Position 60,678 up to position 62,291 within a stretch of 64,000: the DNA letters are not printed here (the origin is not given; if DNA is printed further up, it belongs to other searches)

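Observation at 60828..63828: ATP-cone fused to the RNR radical-generating subunit (NrdB), with the catalytic subunit lacking one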

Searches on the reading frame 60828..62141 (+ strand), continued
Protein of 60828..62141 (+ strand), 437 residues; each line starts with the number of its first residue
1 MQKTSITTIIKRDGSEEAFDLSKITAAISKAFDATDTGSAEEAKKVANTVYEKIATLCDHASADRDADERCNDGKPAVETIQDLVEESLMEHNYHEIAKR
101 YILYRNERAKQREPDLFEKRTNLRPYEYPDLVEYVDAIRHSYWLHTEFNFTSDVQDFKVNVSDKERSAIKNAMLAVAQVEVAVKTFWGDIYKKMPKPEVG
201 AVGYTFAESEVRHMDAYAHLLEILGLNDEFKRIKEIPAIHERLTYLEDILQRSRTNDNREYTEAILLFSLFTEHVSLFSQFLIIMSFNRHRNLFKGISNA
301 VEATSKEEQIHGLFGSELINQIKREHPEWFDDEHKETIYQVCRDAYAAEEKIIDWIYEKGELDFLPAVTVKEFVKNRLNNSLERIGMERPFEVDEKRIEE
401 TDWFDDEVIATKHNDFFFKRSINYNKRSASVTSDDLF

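Call 18: find_related_loci(query=A1, collection=genome_contigs, flank=6000)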
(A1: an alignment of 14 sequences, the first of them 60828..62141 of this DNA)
Query A1 (437 aa) in genome_contigs; peptide patterns used: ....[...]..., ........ (x = any residue, [..] = any of these).
600 stretches matched a pattern (row limit reached: there are more); 516 encode a relative of the query (tblastn E <= 1e-3); the best 80 are kept; 80 distinct loci.
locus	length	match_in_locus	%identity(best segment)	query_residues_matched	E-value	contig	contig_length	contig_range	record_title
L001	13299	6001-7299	70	1-437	0e+0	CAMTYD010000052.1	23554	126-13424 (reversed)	MAG: uncultured Parcubacteria group bacterium isolate G02_MAG_00011 genome assembly, contig: G02_MAG_00011_000000000038,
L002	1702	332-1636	70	6-437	0e+0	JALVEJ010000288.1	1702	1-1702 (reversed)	MAG: Flavobacteriales bacterium isolate 134-614_metabat2_scaf2bin.100 134-614_scaffold_79801_c1, whole genome shotgun se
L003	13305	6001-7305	67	6-437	0e+0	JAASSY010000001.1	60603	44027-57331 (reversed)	MAG: Candidatus Parcubacteria bacterium isolate KhS_metabat.28 KhS_C64, whole genome shotgun sequence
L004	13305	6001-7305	68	6-437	0e+0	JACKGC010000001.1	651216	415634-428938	MAG: Candidatus Nomurabacteria bacterium isolate HK-STAS-PATE-21 HK-STAS-PATE-21_1, whole genome shotgun sequence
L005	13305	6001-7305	67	6-437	0e+0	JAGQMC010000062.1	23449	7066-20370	MAG: Candidatus Kaiserbacteria bacterium isolate HKST-UBA32 k127_4017235, whole genome shotgun sequence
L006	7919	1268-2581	69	3-437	0e+0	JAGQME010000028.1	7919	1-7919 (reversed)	MAG: Candidatus Kaiserbacteria bacterium isolate HKST-UBA34 NODE_29_length_7919_cov_4.668962, whole genome shotgun seque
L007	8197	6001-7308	68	5-437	0e+0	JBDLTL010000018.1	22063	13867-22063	MAG: Candidatus Parcubacteria bacterium isolate lewisrun_2019_sw_WHONDRS-S19S_0014_A_bin.41 scaffold_0000409, whole geno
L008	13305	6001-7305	68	6-437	0e+0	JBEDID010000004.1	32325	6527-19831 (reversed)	MAG: Candidatus Parcubacteria bacterium isolate NASQAN2015_010_A_bin.14 scaffold_000024, whole genome shotgun sequence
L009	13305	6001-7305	67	6-437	0e+0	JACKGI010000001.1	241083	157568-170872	MAG: Candidatus Nomurabacteria bacterium isolate HK-STAS-PATE-30 HK-STAS-PATE-30_1, whole genome shotgun sequence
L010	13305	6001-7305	67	6-437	0e+0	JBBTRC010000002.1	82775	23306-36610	MAG: Patescibacteria group bacterium isolate H41-bin044_1 H41_bin044_1_000000000002, whole genome shotgun sequence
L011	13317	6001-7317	66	2-437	0e+0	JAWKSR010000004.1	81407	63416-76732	MAG: Candidatus Paceibacterota bacterium isolate AC3.73 AC3.73.fa-4, whole genome shotgun sequence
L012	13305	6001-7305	67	6-437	0e+0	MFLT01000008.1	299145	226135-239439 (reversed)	MAG: Candidatus Kaiserbacteria bacterium RIFCSPLOWO2_01_FULL_45_25 rifcsplowo2_01_scaffold_520, whole genome shotgun seq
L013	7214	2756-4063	67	5-437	0e+0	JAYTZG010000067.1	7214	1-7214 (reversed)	MAG: Candidatus Paceibacterota bacterium isolate GFS_6291 GFS_6291_66, whole genome shotgun sequence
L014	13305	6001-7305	67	6-437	0e+0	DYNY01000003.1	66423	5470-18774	MAG TPA_asm: Candidatus Elulimicrobium sp. isolate SulCav_GS09_5_3_41_19 SulCav_GS09_5_363_length_66423_cov_11_615342, w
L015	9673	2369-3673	67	6-437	0e+0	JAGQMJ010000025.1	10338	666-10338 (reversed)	MAG: Candidatus Kaiserbacteria bacterium isolate HKST-UBA39 NODE_25_length_10338_cov_7.596628, whole genome shotgun sequ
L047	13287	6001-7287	64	4-437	0e+0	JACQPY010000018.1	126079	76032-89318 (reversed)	MAG: Candidatus Kerfeldbacteria bacterium isolate NC_groundwater_1319_Ag_S-0.2um_58_88 S_p2_S4_coassembly_k141_3103078,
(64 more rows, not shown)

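Call 21: find_encoding_contigs(protein=P0002, flank=6000, max_places=3)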
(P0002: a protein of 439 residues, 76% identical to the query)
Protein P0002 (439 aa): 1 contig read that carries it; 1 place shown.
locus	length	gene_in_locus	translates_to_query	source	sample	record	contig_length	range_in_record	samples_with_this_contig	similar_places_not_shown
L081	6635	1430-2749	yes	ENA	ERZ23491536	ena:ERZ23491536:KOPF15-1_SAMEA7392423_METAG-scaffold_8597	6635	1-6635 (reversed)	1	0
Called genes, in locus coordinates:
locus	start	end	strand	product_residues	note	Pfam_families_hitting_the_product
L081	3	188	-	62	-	?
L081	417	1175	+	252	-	PF00520:Ion_trans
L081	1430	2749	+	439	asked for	PF03477:ATP-cone, PF00268:Ribonuc_red_sm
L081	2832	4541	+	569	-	-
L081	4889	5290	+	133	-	-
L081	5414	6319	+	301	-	PF00923:TAL_FSA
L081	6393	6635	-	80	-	?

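Call 22: find_encoding_contigs(protein=P0003, flank=6000, max_places=3)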
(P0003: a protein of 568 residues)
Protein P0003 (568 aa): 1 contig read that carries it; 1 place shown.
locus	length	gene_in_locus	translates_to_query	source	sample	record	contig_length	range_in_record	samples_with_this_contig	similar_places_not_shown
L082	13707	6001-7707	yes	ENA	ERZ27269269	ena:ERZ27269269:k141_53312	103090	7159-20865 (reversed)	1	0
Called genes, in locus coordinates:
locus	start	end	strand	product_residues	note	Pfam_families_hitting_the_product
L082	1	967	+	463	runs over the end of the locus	PF00367:PTS_EIIB, PF02378:PTS_EIIC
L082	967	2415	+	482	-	PF00251:Glyco_hydro_32N, PF08244:Glyco_hydro_32C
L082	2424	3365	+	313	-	PF00294:PfkB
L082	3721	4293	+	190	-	PF03167:UDG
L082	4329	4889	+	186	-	PF13302:Acetyltransf_3, PF13420:Acetyltransf_4 (weak), PF00583:Acetyltransf_1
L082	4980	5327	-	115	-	PF04020:Phage_holin_4_2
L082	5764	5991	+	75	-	PF00462:Glutaredoxin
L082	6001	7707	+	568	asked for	PF03477:ATP-cone, PF00268:Ribonuc_red_sm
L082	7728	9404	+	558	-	PF02867:Ribonuc_red_lgC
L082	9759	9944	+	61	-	-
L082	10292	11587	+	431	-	PF13173:AAA_14, PF13635:DUF4143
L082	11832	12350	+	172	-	PF08020:DUF1706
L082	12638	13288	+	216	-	-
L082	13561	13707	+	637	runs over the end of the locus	PF12564:TypeIII_RM_meth, PF01555:N6_N4_Mtase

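Call 23: find_encoding_contigs(protein=P0001, flank=10000, max_places=3)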
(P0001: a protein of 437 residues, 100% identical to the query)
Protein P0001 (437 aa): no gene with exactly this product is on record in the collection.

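Call 47: search_protein_families(library=ncbifam, proteins=[L047:3240-5732:+, L001:9262-9921:+, L001:9905-12145:+], max_evalue=0.001)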
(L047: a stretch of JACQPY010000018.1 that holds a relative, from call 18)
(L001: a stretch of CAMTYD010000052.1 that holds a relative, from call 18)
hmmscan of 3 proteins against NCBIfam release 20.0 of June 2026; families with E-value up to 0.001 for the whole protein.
L047:3240-5732:+ (830 aa): 21 families
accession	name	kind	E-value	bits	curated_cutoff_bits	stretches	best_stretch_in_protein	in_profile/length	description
NF006417.0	PRK08665.1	equivalog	0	1138.6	961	1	70-830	9-759/759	vitamin B12-dependent ribonucleotide reductase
NF005010.0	PRK06406.1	subfamily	1.5e-230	767.5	1125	2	120-646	214-735/771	vitamin B12-dependent ribonucleotide reductase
TIGR02504.1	NrdJ_Z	equivalog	5.3e-214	712.2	399.95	1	78-636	2-606/606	adenosylcobalamin-dependent ribonucleoside-diphosphate reductase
NF006207.0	PRK08332.1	equivalog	4.1e-140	468.5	2400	4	187-341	701-860/1684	vitamin B12-dependent ribonucleotide reductase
NF005122.0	PRK06556.1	equivalog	7.3e-120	401.3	859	2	70-469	68-491/960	vitamin B12-dependent ribonucleotide reductase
TIGR02506.1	NrdE_NrdA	equivalog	8.3e-96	321.8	341.05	3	296-475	248-429/616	ribonucleoside-diphosphate reductase subunit alpha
NF005991.0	PRK08115.1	equivalog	8.7e-92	308.5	854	3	296-474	433-609/858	vitamin B12-dependent ribonucleotide reductase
NF006577.0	PRK09102.1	equivalog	5.4e-85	285.9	620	1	71-630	23-571/604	ribonucleoside-diphosphate reductase subunit alpha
NF005401.0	PRK06948.1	subfamily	4.7e-84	283.2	906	1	78-639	18-593/604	ribonucleotide reductase-like protein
NF005544.0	PRK07207.1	equivalog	2.9e-80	270.3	965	3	295-480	542-727/965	ribonucleoside-diphosphate reductase subunit alpha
NF005736.0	PRK07562.1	equivalog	4e-73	246.6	1737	4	260-469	395-601/1222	vitamin B12-dependent ribonucleotide reductase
NF005101.0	PRK06539.1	equivalog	4.5e-63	213.5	988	3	313-479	413-578/822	ribonucleoside-diphosphate reductase subunit alpha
NF009029.0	PRK12365.1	equivalog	1.6e-62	211.7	1350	3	297-482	627-811/1046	ribonucleoside-diphosphate reductase subunit alpha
NF006279.0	PRK08447.1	equivalog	4.5e-56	190.7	1082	2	78-290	142-352/789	ribonucleoside-diphosphate reductase subunit alpha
TIGR02510.1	NrdE-prime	equivalog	8.7e-51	173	602.25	1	73-619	18-532/560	ribonucleoside-diphosphate reductase subunit alpha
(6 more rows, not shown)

L001:9262-9921:+ (219 aa): 0 families

L001:9905-12145:+ (746 aa): 3 families
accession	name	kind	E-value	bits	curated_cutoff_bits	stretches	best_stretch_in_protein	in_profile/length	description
TIGR01787.1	squalene_cyclas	subfamily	2.7e-07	29.6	322.7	0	503-602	436-541/622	squalene/oxidosqualene cyclases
TIGR04277.1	squa_tetra_cyc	equivalog_domain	6.8e-05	21.6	500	0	470-547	446-527/624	tetrahymanol synthase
TIGR01507.1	hopene_cyclase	equivalog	0.00039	18.9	431.1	0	461-503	561-603/640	squalene--hopene cyclase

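Call 48: search_protein_families(library=pfam, proteins=[L047:3240-5732:+, L001:9262-9921:+, L001:9905-12145:+], max_evalue=0.001)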
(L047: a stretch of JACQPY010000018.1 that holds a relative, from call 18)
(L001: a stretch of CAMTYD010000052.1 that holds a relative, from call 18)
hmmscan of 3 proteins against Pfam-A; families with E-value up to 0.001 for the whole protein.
L047:3240-5732:+ (830 aa): 3 families
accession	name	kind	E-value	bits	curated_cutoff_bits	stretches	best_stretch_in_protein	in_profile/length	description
PF02867.20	Ribonuc_red_lgC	-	2e-132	443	23.9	2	156-477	1-348/523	Ribonucleotide reductase, barrel domain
PF00317.26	Ribonuc_red_lgN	-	2.3e-21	76.1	28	1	74-152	4-76/77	Ribonucleotide reductase, all-alpha domain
PF12637.14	TSCPD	-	5.6e-21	75.1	22.8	1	673-766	3-87/88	TSCPD domain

L001:9262-9921:+ (219 aa): 1 family
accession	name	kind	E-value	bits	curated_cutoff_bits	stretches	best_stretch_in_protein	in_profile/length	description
PF14478.12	DUF4430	-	4.9e-15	56.2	23.8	1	143-217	1-72/72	Domain of unknown function (DUF4430)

L001:9905-12145:+ (746 aa): 2 families
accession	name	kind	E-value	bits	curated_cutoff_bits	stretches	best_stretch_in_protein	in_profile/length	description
PF13243.12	SQHop_cyclase_C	-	1.7e-05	24.5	26.1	1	471-550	149-232/319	Squalene-hopene cyclase C-terminal domain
PF01122.25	Cobalamin_bind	-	4.5e-05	23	25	0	524-567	209-253/317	Eukaryotic cobalamin-binding protein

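Call 59: predict_structure(alignment_id=A6)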
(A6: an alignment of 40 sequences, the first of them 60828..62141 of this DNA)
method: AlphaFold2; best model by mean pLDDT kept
length: 437 residues; sequences in the alignment: 40
mean_pLDDT: 70.3   pTM: 0.61
mean pLDDT of the five models: 70.3, 69.5, 67.5, 65.8, 65.8
residues with pLDDT >= 90: 78; 70-90: 183; 50-70: 85; < 50: 91
segments of 3 or more residues with pLDDT < 50: 64-67, 109-149, 194-208, 410-437
pLDDT, mean of each block of 10 residues (from residue 1): 74 82 87 82 91 83 56 81 82 76 57 36 35 33 40 81 94 80 59 44 44 61 77 80 73 68 66 68 91 80 71 68 76 86 86 95 97 92 88 95 75 34 30 32
secondary structure, 60 per line:
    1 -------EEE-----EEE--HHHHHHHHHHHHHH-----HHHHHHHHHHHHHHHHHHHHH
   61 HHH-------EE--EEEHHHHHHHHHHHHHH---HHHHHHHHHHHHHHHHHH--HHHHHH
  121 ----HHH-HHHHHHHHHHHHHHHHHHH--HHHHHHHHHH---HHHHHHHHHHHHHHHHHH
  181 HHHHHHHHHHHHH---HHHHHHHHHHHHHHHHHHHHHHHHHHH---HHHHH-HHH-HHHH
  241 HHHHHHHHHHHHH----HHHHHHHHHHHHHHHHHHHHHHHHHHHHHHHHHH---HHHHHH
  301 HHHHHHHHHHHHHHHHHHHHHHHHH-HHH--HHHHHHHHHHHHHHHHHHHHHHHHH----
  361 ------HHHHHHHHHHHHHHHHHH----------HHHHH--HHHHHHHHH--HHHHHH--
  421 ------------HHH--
elements in order: E8-10 E16-18 H21-34 H40-63 E75-77 H78-91 H95-112 H115-120 H129-147 H150-159 H163-193 H197-223 H227-231 H237-253 H258-291 H295-325 H332-356 H367-384 H395-399 H402-410 H413-418
